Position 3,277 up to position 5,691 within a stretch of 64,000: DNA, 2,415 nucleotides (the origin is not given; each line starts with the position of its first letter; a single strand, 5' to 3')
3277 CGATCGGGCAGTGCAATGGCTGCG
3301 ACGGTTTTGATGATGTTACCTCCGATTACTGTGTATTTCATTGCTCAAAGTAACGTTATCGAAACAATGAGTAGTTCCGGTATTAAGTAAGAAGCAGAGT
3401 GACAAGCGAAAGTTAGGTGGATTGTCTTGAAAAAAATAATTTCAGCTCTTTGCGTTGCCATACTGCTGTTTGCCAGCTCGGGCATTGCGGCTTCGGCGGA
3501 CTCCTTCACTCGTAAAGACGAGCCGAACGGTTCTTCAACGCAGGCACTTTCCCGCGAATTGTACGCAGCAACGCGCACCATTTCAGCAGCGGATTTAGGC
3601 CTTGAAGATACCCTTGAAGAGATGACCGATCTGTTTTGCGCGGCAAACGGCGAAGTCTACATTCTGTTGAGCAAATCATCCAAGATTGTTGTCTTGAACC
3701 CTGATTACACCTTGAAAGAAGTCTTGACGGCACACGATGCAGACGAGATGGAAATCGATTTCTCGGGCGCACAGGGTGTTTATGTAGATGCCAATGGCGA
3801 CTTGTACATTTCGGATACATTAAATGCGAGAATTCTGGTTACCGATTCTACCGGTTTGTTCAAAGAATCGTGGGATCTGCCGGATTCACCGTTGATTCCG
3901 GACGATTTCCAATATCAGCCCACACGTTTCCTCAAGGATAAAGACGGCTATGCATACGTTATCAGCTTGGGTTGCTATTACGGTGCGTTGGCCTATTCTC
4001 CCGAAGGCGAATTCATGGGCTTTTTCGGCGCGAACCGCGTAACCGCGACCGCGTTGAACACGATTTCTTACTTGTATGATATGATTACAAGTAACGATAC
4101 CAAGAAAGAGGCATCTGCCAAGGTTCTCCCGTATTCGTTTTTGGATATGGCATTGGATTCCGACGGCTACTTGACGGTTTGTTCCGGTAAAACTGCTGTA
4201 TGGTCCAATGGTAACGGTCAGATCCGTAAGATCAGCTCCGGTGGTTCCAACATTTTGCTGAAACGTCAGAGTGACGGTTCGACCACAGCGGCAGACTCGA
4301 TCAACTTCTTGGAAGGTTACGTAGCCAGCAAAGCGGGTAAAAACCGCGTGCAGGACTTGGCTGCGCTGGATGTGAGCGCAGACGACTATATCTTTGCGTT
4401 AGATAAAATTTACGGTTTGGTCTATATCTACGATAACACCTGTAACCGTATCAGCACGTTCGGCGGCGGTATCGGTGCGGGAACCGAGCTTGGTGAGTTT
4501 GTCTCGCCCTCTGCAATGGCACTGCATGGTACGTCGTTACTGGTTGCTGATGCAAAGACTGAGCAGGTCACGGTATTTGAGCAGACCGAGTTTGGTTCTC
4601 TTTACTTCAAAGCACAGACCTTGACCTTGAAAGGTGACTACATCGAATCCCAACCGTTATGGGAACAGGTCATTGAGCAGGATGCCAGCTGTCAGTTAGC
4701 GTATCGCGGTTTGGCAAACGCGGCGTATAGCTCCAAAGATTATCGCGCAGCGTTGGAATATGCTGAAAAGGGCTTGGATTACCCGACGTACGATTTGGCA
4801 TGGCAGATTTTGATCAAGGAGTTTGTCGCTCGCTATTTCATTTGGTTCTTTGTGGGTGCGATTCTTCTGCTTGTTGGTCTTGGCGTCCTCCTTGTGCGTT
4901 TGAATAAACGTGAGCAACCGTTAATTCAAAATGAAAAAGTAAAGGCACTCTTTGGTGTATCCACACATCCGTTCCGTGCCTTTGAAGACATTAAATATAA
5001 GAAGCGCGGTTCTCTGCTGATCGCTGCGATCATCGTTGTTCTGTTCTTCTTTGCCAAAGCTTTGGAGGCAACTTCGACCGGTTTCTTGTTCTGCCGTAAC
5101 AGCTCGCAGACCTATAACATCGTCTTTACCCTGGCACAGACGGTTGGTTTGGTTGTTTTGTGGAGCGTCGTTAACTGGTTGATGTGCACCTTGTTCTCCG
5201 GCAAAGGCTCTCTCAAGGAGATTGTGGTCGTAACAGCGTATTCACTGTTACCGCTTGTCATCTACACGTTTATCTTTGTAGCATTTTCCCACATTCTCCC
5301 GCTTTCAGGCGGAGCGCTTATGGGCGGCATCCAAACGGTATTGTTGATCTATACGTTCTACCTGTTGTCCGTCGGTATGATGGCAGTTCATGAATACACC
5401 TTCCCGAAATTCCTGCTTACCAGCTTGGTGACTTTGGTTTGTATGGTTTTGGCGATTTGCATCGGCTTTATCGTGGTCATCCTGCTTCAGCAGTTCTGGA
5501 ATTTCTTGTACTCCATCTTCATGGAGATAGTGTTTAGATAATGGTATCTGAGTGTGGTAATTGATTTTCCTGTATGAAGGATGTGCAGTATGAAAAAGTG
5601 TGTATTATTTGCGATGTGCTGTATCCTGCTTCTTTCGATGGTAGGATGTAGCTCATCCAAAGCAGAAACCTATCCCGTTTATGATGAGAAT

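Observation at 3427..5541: Secreted NHL-type propeller fused to a Yip1-like membrane domain inside a transporter operon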

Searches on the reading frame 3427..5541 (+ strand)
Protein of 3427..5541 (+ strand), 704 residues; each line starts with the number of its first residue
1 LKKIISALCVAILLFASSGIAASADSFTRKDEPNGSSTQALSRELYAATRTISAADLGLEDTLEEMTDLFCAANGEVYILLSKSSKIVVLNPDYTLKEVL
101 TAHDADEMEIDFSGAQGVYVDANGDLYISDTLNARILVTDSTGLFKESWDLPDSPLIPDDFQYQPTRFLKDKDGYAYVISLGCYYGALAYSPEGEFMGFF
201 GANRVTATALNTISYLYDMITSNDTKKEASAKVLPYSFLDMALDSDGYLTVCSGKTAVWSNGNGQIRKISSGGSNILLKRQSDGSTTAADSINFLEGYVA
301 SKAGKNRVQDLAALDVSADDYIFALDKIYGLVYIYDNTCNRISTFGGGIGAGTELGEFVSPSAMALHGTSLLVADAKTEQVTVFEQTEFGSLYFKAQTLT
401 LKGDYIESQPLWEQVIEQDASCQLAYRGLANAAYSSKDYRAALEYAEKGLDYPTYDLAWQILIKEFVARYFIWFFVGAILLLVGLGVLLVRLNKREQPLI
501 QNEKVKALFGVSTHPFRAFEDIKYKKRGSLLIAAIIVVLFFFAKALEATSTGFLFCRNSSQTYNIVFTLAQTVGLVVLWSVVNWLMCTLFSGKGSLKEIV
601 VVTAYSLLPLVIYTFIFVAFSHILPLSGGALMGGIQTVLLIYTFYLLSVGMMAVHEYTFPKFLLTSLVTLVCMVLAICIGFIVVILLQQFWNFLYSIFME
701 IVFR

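Call 3: search_protein_families(library=pfam, proteins=[window:3427-5541:+], max_evalue=1)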
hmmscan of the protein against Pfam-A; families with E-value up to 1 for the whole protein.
window:3427-5541:+ (704 aa): 10 families
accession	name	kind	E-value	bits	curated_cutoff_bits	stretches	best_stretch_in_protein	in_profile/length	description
PF04893.22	Yip1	-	1.2e-16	61.5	28.6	1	509-677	1-171/173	Yip1 domain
PF01436.27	NHL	-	0.00023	21.5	20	1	112-138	1-27/28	NHL repeat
PF13432.12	TPR_16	-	0.00064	20.6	32.7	1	403-448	11-56/65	Tetratricopeptide repeat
PF07719.23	TPR_2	-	0.00097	19.5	27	1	425-451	3-29/34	Tetratricopeptide repeat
PF13424.12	TPR_12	-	0.0038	17.8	30.1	1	393-451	7-73/77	Tetratricopeptide repeat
PF00515.34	TPR_1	-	0.02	15.2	27.8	1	425-450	3-28/34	Tetratricopeptide repeat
PF13428.12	TPR_14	-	0.043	15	23.5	1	425-463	3-42/44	Tetratricopeptide repeat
PF14559.12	TPR_19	-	0.16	12.7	25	1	402-448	4-50/68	Tetratricopeptide repeat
PF13181.12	TPR_8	-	0.32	11.7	25.7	0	429-451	7-29/34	Tetratricopeptide repeat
PF12769.12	PNTB_4TM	-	0.54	11.2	26.2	1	565-607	3-45/85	4TM region of pyridine nucleotide transhydrogenase, mitoch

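Call 4: search_protein_families(library=ncbifam, proteins=[window:3427-5541:+], max_evalue=1)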
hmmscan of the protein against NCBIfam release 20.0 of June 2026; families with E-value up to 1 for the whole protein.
window:3427-5541:+ (704 aa): 4 families
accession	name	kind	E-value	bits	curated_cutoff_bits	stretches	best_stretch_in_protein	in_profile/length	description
NF035926.1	scyF_NHL_VPEP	equivalog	1.3e-07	31.1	350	2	119-202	109-190/376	scytonemin biosynthesis PEP-CTERM protein ScyF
NF038040.1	phero_PhrK_fam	equivalog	0.054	13.7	35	1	1-26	1-24/40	PhrK family phosphatase-inhibitory pheromone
TIGR04510.1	mod_pep_cyc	subfamily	0.17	10.3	400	1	393-448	402-457/814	putative peptide modification system cyclase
TIGR03943.1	TIGR03943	equivalog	0.27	10.6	88.8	1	463-546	5-77/221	TIGR03943 family putative permease subunit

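Call 6: find_homologous_proteins(query=window:3427-5541:+)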
Query window:3427-5541:+ (704 aa): 253 proteins with E <= 0.001 among 8000 candidates; the best 120 are listed.
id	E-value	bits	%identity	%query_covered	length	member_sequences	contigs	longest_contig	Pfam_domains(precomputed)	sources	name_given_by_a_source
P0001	0.0e+0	1559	100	100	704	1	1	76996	PF04893.23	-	-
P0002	0.0e+0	1421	88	100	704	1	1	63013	PF04893.23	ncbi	-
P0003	0.0e+0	1420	88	100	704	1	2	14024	PF04893.23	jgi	-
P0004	0.0e+0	1400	86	100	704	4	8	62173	PF04893.23,PF13432.13,PF01436.28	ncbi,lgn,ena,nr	ncbi:MAG: YIP1 family protein [Clostridia bacterium]|nr:YIP1 family protein [Clostridia bacterium]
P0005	0.0e+0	1395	86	100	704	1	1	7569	PF04893.23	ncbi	-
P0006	0.0e+0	1394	87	100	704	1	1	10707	PF04893.23,PF01436.28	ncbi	-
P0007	0.0e+0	1393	86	100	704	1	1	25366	PF04893.23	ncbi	-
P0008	0.0e+0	1387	86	100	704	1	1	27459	PF04893.23,PF00515.35,PF13432.13,PF01436.28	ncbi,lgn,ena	-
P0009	0.0e+0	1366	83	100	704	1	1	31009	PF04893.23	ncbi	-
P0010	0.0e+0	1359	84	100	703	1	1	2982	PF04893.23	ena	-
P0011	0.0e+0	1292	79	100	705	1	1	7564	PF04893.23,PF13432.13,PF01436.28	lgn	-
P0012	0.0e+0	1253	84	91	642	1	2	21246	PF04893.23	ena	-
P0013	0.0e+0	1240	76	100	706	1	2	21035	PF04893.23,PF13432.13,PF01436.28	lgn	-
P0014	0.0e+0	1234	75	100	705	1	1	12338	PF04893.23,PF13432.13,PF07719.24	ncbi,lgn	-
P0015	0.0e+0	1214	75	100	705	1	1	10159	PF04893.23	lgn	-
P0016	0.0e+0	1212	75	100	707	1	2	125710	PF04893.23,PF01436.28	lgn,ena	-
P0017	0.0e+0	1187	73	100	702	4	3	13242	PF04893.23,PF13432.13,PF01436.28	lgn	-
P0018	0.0e+0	1184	73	100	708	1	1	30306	PF04893.23,PF13432.13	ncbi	-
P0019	0.0e+0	1178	72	100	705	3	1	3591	PF04893.23,PF13432.13,PF01436.28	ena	-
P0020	0.0e+0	1087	67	100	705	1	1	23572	PF04893.23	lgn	-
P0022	1.4e-244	832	53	100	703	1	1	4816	PF14559.13,PF04893.23,PF01436.28,PF07719.24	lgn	-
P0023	8.5e-241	819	52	100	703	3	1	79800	PF14559.13,PF04893.23,PF00515.35,PF13432.13,PF01436.28,PF07719.24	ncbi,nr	ncbi:MAG: hypothetical protein E7562_02190 [Ruminococcaceae bacterium]|nr:hypothetical protein [Osci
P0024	3.2e-240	818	53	97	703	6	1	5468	PF14559.13,PF04893.23,PF01436.28,PF07719.24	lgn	-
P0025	3.7e-238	811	51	100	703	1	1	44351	PF04893.23,PF01436.28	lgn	-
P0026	9.3e-237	806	51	100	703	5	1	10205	PF14559.13,PF04893.23,PF00515.35,PF13424.13,PF13432.13,PF01436.28,PF07719.24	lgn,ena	-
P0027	1.0e-236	806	52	97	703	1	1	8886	PF14559.13,PF04893.23,PF13432.13,PF01436.28,PF07719.24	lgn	-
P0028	1.2e-236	806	52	100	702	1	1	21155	PF14559.13,PF04893.23,PF00515.35,PF01436.28,PF07719.24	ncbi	-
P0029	1.6e-236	805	52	100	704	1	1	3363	PF04893.23,PF01436.28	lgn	-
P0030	2.8e-236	804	52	100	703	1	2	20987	PF04893.23,PF00515.35,PF13432.13,PF07719.24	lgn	-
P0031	4.7e-235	800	51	100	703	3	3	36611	PF04893.23,PF13432.13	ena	-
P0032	1.4e-234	799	50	100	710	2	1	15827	PF04893.23,PF01436.28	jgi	-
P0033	2.3e-230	785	50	100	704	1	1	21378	PF04893.23,PF07719.24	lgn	-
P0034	2.8e-230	785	49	100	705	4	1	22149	PF04893.23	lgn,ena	-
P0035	5.2e-229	780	51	100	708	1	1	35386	PF04893.23,PF01436.28,PF07719.24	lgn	-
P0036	1.1e-228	779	49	96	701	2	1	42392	PF04893.23,PF01436.28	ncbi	-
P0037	2.3e-228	778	51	97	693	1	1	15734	PF04893.23,PF13432.13,PF01436.28,PF13374.13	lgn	-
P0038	3.0e-226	771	49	100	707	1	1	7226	PF04893.23,PF01436.28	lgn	-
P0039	5.3e-225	767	49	100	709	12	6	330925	PF14559.13,PF04893.23,PF13432.13,PF01436.28,PF07719.24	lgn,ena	-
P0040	1.2e-222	759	49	100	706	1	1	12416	PF14559.13,PF04893.23,PF13432.13,PF01436.28,PF07719.24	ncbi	-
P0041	2.4e-222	758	49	100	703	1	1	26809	PF04893.23,PF00515.35,PF13432.13,PF01436.28,PF07719.24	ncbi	-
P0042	4.8e-222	757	49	100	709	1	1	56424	PF04893.23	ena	-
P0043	1.1e-220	753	48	100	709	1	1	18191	PF04893.23,PF01436.28,PF07719.24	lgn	-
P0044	3.3e-219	748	47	100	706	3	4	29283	PF04893.23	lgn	-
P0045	1.4e-218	746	48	100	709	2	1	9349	PF14559.13,PF04893.23,PF01436.28,PF07719.24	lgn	-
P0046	1.4e-218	746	48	98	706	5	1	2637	PF04893.23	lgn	-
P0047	2.6e-218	745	48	100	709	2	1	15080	PF04893.23,PF13432.13,PF07719.24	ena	-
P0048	3.0e-218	745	49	96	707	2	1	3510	PF04893.23,PF01436.28,PF07719.24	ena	-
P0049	1.0e-217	743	48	100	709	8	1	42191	PF04893.23,PF01436.28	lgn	-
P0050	1.4e-217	743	48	100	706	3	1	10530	PF04893.23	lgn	-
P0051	1.5e-217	743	48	100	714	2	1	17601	PF04893.23,PF01436.28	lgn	-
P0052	1.6e-217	742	48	97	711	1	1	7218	PF04893.23,PF01436.28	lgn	-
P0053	3.2e-217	742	48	100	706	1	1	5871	PF04893.23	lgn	-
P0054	6.3e-217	741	49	97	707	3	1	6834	PF04893.23,PF07719.24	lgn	-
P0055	6.8e-217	740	47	100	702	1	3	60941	PF14559.13,PF04893.23,PF13432.13,PF01436.28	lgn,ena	-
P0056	2.3e-216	739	47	100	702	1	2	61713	PF04893.23,PF01436.28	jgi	-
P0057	2.8e-216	738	48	100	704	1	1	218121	PF14559.13,PF04893.23,PF07720.19,PF00515.35,PF13432.13,PF07719.24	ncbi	-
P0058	4.1e-216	738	48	100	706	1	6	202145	PF04893.23,PF13432.13,PF07719.24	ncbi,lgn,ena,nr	ncbi:MAG: hypothetical protein J5659_03790 [Clostridia bacterium]|nr:hypothetical protein [Clostridi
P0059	4.5e-216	738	48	100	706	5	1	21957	PF04893.23,PF13432.13,PF07719.24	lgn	-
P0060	1.6e-215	736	47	98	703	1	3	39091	PF04893.23,PF01436.28,PF07719.24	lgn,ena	-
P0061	1.9e-215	736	47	100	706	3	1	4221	PF04893.23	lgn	-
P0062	2.2e-215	735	47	100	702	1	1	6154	PF04893.23,PF01436.28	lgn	-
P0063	2.9e-215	735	48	100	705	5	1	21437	PF04893.23,PF01436.28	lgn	-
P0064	5.7e-215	734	48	100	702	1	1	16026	PF04893.23,PF13432.13,PF07719.24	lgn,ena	-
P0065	1.2e-214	733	47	100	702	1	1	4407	PF04893.23,PF01436.28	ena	-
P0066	1.4e-214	733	48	98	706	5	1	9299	PF04893.23,PF01436.28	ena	-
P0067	1.6e-214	733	47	100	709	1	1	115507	PF14559.13,PF04893.23,PF13432.13,PF01436.28,PF07719.24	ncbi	-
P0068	1.6e-214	733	48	100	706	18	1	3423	PF04893.23,PF01436.28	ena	-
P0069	1.8e-214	732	46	100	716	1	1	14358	PF04893.23,PF01436.28,PF07719.24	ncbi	-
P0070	3.1e-214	732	46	100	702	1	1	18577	PF04893.23,PF13432.13,PF01436.28,PF07719.24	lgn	-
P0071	7.0e-214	730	47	100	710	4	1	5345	PF04893.23,PF01436.28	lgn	-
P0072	1.3e-213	730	48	100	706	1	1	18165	PF04893.23,PF00515.35,PF13432.13,PF01436.28,PF07719.24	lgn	-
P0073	3.4e-213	728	47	100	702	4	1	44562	PF14559.13,PF04893.23,PF01436.28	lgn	-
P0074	3.8e-213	728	47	100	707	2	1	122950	PF04893.23,PF01436.28,PF08450.19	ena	-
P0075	3.8e-213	728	48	100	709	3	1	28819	PF04893.23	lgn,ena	-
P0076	5.2e-213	728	47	99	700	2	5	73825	PF04893.23,PF01436.28,PF08450.19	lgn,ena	-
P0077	5.3e-213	728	47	100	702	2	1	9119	PF04893.23,PF13432.13,PF01436.28,PF07719.24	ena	-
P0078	1.1e-212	726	46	100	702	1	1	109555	PF04893.23,PF01436.28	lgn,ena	-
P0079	1.1e-212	726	48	100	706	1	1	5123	PF04893.23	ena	-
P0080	2.1e-212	726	48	100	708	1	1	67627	PF04893.23,PF07719.24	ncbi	-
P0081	5.2e-212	724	47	100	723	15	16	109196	PF04893.23,PF01436.28,PF07719.24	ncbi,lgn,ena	-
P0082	8.5e-212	724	47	100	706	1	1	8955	PF04893.23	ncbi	-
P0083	1.2e-211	723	47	97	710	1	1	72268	PF04893.23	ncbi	-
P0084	1.7e-211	723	48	99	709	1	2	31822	PF04893.23,PF01436.28,PF07719.24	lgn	-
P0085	1.8e-211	723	46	100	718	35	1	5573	PF04893.23,PF01436.28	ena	-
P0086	4.8e-211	721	47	100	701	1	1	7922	PF04893.23,PF13432.13,PF01436.28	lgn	-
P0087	6.4e-211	721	48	98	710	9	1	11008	PF14559.13,PF04893.23,PF00515.35,PF01436.28,PF07719.24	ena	-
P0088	8.5e-211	720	48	97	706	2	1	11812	PF04893.23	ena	-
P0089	1.4e-210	720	45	100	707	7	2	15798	PF04893.23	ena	-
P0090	1.8e-210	719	46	99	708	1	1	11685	PF04893.23,PF01436.28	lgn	-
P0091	2.0e-210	719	45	99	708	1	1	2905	PF04893.23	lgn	-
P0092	2.4e-210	719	47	99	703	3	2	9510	PF04893.23,PF01436.28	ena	-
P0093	3.9e-210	718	48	97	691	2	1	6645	PF04893.23,PF00515.35,PF13424.13,PF01436.28,PF07719.24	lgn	-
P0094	4.4e-210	718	46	100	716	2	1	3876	PF04893.23,PF01436.28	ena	-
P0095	5.2e-210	718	44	100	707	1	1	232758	PF04893.23,PF13432.13,PF01436.28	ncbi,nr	ncbi:MAG: YIP1 family protein [Clostridia bacterium]|nr:YIP1 family protein [Clostridia bacterium]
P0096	6.6e-210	717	47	98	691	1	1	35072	PF04893.23,PF00515.35,PF13432.13,PF01436.28,PF07719.24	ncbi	-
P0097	7.1e-210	717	47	97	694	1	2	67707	PF04893.23,PF01436.28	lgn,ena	-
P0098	7.9e-210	717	46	99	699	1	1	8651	PF14559.13,PF04893.23,PF00515.35,PF13432.13,PF01436.28,PF07719.24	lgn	-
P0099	8.6e-210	717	45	100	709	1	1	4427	PF04893.23,PF01436.28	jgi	jgi:hypothetical protein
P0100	1.1e-209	717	48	100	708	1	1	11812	PF04893.23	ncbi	-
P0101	1.3e-209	716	47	100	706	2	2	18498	PF04893.23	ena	-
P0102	1.7e-209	716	47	100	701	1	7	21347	PF04893.23,PF13432.13,PF01436.28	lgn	-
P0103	2.1e-209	716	45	94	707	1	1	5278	PF04893.23,PF00515.35,PF01436.28,PF07719.24,PF08450.19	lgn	-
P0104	8.5e-209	714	47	97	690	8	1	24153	PF04893.23,PF01436.28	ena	-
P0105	1.3e-208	713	46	100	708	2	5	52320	PF04893.23,PF01436.28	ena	-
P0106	1.5e-208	713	47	99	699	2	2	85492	PF04893.23,PF00515.35,PF13432.13,PF01436.28,PF07719.24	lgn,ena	-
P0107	1.6e-208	713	46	100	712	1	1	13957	PF04893.23,PF01436.28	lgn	-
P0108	1.8e-208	713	47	99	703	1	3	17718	PF04893.23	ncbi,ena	-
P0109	2.4e-208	712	44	100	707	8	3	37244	PF04893.23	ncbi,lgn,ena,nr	ncbi:MAG: YIP1 family protein [Clostridia bacterium]|nr:YIP1 family protein [Clostridia bacterium]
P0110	3.6e-208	712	46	100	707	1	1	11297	PF04893.23,PF01436.28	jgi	-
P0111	5.3e-208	711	46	98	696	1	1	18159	PF04893.23,PF01436.28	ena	-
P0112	6.9e-208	711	48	97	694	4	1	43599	PF04893.23,PF01436.28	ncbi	-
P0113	1.2e-207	710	47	99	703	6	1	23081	PF04893.23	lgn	-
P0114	1.6e-207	709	46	100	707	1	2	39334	PF04893.23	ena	-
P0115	2.2e-207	709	47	100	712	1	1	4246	PF04893.23,PF00515.35,PF13432.13,PF01436.28,PF07719.24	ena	-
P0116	4.4e-207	708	46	100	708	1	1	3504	PF04893.23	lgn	-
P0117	4.4e-207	708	46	100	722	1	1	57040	PF04893.23,PF01436.28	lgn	-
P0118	6.3e-207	707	46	100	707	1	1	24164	PF04893.23,PF01436.28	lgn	-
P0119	7.9e-207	707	46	100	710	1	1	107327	PF04893.23,PF01436.28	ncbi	-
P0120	6.2e-206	704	46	98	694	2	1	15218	PF04893.23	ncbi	-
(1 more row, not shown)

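Call 10: find_related_loci(query=A1, collection=genome_contigs, flank=10000)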
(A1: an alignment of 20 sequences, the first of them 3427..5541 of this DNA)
Query A1 (704 aa) in genome_contigs; peptide patterns used: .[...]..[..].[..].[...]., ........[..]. (x = any residue, [..] = any of these).
375 stretches matched a pattern; 370 encode a relative of the query (tblastn E <= 1e-3); the best 80 are kept; 80 distinct loci.
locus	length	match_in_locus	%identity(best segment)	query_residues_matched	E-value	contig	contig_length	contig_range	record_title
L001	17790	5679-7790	88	1-704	0e+0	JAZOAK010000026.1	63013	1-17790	MAG: Acutalibacteraceae bacterium isolate T1900044763_TS20190229.MAGScoT_cleanbin_000017 SGB_2381_k141_2434736, whole ge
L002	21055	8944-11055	83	1-704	0e+0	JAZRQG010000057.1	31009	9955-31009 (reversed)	MAG: Acutalibacteraceae bacterium isolate T1900045365_YK20190055.MAGScoT_cleanbin_000018 SGB_6840_k141_3447088, whole ge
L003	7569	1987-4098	86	1-704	0e+0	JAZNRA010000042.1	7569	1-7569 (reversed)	MAG: Acutalibacteraceae bacterium isolate T1900044821_TS20190287.MAGScoT_cleanbin_000009 SGB_2841_k141_634235, whole gen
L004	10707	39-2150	87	1-704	0e+0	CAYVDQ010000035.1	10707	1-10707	MAG TPA_asm: uncultured Eubacteriales bacterium isolate SRP315200_co2_76 genome assembly, contig: NODE_8610_length_10707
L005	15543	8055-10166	85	1-704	0e+0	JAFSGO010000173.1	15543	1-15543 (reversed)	MAG: Clostridia bacterium isolate RGIG3123 Goat_Rectum-6__c800169, whole genome shotgun sequence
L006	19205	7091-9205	73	1-704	0e+0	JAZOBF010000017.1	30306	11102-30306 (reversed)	MAG: Acutalibacteraceae bacterium isolate T1900044759_TS20190225.MAGScoT_cleanbin_000001 SGB_2337_k141_1345750, whole ge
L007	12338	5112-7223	75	1-704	0e+0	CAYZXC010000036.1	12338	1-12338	MAG TPA_asm: uncultured Eubacteriales bacterium isolate SRP315200_co2_204 genome assembly, contig: NODE_6635_length_1233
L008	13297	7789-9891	73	1-704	0e+0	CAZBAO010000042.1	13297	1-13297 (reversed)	MAG TPA_asm: uncultured Eubacteriales bacterium isolate SRP315200_co1_278 genome assembly, contig: NODE_9834_length_1329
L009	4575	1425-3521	52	2-704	0e+0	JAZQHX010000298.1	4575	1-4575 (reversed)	MAG: Acutalibacteraceae bacterium isolate T1900044625_TS20190091.MAGScoT_cleanbin_000081 SGB_942_k141_1755029, whole gen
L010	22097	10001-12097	52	3-704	0e+0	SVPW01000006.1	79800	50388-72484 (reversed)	MAG: Oscillospiraceae bacterium isolate SIG601 NODE_7613_length_79800_cov_2.012313, whole genome shotgun sequence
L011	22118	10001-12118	47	1-704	0e+0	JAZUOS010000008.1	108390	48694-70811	MAG: Acutalibacteraceae bacterium isolate T1900044870_TS20190336.MAGScoT_cleanbin_000011 SGB_3167_k141_41961, whole geno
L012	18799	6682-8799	48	1-704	0e+0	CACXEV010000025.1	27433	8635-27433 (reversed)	MAG: Ruminococcaceae bacterium isolate RUG11190 genome assembly, contig: RUG11190_asm_25, whole genome shotgun sequence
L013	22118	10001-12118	48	1-704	0e+0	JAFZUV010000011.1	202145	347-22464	MAG: Clostridia bacterium isolate RGIG8118 Water_buffalos_Rumen-3__c1125560, whole genome shotgun sequence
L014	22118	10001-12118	48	1-704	0e+0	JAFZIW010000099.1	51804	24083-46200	MAG: Clostridia bacterium isolate RGIG7807 Water_buffalos_Reticulum-1__c380311, whole genome shotgun sequence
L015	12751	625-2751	49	1-704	0e+0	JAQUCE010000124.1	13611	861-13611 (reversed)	MAG: Kiritimatiellae bacterium isolate STCSWMC_123 NODE_12618_length_13611_cov_3.322085_ST_CSWMC, whole genome shotgun s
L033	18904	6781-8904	45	1-704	0e+0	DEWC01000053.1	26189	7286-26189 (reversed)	MAG TPA_asm: Ruminococcaceae bacterium UBA3220 UBA3220_contig_76078, whole genome shotgun sequence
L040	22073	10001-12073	45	18-704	0e+0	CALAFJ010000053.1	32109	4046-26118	MAG TPA_asm: uncultured Clostridia bacterium isolate SRR1747018_bin.116_CONCOCT_v1.1_MAG genome assembly, contig: ERZ808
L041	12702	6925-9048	44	1-704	0e+0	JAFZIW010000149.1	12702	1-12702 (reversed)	MAG: Clostridia bacterium isolate RGIG7807 Water_buffalos_Reticulum-1__c647212, whole genome shotgun sequence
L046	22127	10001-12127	45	1-704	0e+0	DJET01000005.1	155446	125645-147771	MAG TPA_asm: Ruminococcaceae bacterium UBA5891 UBA5891_contig_2447, whole genome shotgun sequence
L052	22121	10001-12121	37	1-704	6e-143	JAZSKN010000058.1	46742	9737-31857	MAG: Acutalibacteraceae bacterium isolate T1900044560_TS20190026.MAGScoT_cleanbin_000031 SGB_361_k141_660330, whole geno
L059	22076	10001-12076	36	3-702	2e-138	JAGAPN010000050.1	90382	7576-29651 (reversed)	MAG: Clostridia bacterium isolate RGIG8656 Water_deer_Cecum.Co__c920488, whole genome shotgun sequence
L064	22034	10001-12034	36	25-704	1e-137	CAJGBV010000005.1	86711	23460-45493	MAG: Clostridiaceae bacterium isolate MAG15 genome assembly, contig: k141_10022992_length_86711_cov_11.9130, whole genom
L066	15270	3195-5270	36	3-702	7e-137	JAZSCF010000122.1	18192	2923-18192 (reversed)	MAG: Acutalibacteraceae bacterium isolate T1900044918_TS20190384.MAGScoT_cleanbin_000008 SGB_3345_k141_2011, whole genom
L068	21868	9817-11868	33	4-701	6e-136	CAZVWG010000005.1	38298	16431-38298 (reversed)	MAG TPA_asm: uncultured Ruminococcus sp. isolate SRP315200_co1_370 genome assembly, contig: NODE_1314_length_38298_cov_2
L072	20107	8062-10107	36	4-700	9e-135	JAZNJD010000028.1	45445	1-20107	MAG: Acutalibacteraceae bacterium isolate T1900044681_TS20190147.MAGScoT_cleanbin_000007 SGB_1690_k141_328650, whole gen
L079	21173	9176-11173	35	25-702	4e-132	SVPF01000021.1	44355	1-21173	MAG: Oscillospiraceae bacterium isolate SIG584 NODE_18876_length_44355_cov_3.235823, whole genome shotgun sequence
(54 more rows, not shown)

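Call 15: find_encoding_contigs(protein=window:3427-5541:+, flank=10000, max_places=3)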
Protein window:3427-5541:+ (704 aa): no gene with exactly this product is on record in the collection.

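Call 16: find_encoding_contigs(protein=P0001, flank=10000, max_places=3)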
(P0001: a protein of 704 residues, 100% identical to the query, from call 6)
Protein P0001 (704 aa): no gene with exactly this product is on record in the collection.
